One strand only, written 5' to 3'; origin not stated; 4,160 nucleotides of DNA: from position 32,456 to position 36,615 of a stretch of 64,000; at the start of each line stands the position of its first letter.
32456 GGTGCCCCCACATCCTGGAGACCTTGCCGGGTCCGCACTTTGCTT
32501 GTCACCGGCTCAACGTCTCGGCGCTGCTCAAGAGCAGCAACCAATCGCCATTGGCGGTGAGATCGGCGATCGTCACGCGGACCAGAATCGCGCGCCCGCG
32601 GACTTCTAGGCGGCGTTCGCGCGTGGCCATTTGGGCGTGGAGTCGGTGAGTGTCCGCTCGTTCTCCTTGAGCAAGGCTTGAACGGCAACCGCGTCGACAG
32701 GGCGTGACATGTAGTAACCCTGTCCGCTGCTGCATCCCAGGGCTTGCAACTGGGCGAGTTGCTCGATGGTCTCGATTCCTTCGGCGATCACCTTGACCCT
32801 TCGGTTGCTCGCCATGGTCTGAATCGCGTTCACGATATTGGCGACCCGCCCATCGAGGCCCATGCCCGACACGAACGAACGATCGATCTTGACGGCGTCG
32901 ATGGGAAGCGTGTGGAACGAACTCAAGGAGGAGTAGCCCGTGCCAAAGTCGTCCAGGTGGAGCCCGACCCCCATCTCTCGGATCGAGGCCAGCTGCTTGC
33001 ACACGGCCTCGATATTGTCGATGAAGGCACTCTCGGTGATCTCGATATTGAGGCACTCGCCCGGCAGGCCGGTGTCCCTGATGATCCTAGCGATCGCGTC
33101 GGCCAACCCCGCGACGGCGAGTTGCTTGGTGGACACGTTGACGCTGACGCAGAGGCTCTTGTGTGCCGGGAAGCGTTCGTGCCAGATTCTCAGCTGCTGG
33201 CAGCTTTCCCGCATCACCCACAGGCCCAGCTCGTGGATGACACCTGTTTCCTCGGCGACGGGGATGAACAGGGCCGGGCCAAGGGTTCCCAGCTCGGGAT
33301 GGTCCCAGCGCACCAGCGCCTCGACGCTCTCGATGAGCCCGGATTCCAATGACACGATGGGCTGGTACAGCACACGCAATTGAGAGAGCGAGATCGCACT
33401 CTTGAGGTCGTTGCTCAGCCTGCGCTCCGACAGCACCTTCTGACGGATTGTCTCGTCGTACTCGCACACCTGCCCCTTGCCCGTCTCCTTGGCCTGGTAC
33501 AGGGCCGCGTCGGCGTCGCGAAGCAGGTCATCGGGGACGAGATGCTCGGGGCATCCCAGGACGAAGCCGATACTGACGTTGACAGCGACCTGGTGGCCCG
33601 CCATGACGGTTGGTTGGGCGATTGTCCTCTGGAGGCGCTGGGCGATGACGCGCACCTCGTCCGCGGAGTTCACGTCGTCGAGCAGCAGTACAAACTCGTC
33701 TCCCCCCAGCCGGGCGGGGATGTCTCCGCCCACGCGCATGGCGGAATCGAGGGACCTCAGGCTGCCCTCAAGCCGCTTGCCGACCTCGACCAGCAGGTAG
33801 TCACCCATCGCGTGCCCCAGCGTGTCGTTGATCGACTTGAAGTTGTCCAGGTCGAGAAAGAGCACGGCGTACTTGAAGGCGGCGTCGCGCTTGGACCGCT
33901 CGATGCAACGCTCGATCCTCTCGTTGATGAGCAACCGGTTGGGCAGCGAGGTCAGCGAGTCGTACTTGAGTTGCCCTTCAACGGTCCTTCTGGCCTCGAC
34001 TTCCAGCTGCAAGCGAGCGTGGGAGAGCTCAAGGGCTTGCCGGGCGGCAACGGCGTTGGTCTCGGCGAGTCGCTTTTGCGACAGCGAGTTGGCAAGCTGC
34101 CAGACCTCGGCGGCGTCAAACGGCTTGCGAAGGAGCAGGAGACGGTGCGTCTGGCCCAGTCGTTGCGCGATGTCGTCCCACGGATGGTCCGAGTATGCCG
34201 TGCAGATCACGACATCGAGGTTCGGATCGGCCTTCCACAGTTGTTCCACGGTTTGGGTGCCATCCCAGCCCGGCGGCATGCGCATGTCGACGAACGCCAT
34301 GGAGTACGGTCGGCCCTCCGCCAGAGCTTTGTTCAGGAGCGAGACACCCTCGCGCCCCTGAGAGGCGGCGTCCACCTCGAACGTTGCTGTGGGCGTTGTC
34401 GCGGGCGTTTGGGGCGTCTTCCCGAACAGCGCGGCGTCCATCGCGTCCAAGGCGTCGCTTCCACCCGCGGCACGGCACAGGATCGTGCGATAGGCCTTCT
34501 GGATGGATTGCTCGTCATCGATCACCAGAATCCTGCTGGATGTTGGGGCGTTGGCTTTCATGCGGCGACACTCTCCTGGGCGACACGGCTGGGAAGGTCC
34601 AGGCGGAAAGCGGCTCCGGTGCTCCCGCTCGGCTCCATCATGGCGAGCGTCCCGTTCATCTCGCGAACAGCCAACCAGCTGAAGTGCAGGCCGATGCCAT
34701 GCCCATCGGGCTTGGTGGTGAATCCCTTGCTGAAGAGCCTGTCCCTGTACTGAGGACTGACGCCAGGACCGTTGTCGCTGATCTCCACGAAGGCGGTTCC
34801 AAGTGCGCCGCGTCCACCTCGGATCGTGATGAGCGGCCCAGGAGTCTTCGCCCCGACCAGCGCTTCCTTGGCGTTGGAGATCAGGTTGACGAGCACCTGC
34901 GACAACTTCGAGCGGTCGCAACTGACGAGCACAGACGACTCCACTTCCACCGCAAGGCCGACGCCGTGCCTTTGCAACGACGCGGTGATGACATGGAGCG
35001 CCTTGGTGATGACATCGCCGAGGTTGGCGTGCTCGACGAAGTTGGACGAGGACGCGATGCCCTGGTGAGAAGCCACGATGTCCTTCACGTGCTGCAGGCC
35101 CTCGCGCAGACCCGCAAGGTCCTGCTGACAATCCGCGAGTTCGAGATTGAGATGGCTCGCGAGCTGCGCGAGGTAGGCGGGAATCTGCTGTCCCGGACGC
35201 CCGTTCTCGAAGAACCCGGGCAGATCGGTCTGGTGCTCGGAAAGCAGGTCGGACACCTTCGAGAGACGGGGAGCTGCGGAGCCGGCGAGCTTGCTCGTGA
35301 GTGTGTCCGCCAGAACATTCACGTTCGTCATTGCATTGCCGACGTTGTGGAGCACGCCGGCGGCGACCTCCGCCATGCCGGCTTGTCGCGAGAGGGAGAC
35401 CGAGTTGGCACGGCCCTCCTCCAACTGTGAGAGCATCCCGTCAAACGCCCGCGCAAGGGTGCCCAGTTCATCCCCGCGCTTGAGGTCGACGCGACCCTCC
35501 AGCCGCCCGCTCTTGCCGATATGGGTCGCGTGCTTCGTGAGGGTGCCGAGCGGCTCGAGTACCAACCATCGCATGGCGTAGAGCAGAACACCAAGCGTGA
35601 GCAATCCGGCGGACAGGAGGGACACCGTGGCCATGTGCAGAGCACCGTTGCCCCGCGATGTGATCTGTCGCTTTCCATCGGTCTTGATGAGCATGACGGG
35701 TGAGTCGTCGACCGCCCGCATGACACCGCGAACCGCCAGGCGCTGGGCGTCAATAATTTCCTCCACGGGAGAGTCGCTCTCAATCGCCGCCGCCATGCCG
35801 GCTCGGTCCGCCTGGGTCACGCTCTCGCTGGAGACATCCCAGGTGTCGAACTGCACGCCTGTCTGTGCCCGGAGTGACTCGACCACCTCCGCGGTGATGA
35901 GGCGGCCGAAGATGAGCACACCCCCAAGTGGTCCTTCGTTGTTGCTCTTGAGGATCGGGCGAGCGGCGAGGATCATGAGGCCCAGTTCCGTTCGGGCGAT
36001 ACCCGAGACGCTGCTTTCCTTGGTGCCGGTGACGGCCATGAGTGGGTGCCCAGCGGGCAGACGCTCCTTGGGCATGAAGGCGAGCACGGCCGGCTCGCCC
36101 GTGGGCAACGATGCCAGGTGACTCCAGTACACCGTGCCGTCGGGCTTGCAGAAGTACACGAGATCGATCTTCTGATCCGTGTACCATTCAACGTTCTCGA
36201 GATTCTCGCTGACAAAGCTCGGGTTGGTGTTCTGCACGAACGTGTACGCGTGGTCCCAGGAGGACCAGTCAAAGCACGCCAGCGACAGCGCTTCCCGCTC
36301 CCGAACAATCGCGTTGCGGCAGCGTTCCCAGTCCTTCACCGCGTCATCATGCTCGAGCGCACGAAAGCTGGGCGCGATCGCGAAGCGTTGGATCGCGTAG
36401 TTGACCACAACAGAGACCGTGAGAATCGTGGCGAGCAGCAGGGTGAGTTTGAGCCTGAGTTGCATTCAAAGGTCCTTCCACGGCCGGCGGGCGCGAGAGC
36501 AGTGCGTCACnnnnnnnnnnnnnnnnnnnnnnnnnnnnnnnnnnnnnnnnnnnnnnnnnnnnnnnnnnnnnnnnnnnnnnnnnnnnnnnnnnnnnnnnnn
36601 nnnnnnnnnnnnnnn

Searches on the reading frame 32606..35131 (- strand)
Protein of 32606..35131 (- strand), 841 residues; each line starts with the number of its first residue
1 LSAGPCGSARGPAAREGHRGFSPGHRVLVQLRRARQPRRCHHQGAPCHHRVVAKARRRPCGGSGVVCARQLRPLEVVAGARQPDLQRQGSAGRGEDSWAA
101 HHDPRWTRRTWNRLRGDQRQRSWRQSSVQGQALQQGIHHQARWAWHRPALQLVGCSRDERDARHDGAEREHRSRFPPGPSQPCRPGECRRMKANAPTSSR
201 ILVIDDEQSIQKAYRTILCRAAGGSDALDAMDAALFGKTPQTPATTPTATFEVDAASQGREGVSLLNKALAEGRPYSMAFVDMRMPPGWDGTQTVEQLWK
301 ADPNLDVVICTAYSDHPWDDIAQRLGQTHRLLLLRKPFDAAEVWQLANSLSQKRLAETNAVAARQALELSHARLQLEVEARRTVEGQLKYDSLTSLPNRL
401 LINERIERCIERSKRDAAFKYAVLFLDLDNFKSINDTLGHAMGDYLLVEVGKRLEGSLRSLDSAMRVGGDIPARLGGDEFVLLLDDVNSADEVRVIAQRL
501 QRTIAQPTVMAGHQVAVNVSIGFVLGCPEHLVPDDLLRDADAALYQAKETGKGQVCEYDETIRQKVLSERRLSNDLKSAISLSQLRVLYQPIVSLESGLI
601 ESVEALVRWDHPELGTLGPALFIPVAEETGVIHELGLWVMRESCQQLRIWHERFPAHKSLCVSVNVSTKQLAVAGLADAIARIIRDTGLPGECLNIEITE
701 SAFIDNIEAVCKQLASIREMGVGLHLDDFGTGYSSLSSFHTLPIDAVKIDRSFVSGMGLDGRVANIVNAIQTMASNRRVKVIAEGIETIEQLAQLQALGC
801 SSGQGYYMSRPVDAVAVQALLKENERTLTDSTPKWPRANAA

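Call 12: search_protein_families(library=pfam, proteins=[window:32606-35131:-], max_evalue=0.01)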
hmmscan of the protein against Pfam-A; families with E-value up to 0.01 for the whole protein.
window:32606-35131:- (841 aa): 3 families
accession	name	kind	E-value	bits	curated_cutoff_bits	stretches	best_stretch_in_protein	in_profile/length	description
PF00563.25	EAL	-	3.9e-68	229.8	31.3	1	574-811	2-236/236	EAL domain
PF00990.26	GGDEF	-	1.1e-41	142.7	23.8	1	389-553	2-160/161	Diguanylate cyclase, GGDEF domain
PF00072.30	Response_reg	-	1.5e-09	38.4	30.2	1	250-344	22-107/111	Response regulator receiver domain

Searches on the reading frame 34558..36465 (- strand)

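Call 12: search_protein_families(library=pfam, proteins=[window:34558-36465:-], max_evalue=0.01)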
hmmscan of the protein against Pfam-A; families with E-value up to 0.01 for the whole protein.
window:34558-36465:- (635 aa): 3 families
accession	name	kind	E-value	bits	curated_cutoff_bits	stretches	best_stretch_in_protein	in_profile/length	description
PF05228.19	CHASE4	-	1.5e-31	109.8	26.2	1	52-206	1-137/140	CHASE4 domain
PF02518.31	HATPase_c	-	3.5e-14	53.6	26.4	1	517-626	2-109/111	Histidine kinase-, DNA gyrase B-, and HSP90-like ATPase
PF00672.30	HAMP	-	6.9e-11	42.7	25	1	298-350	2-53/53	HAMP domain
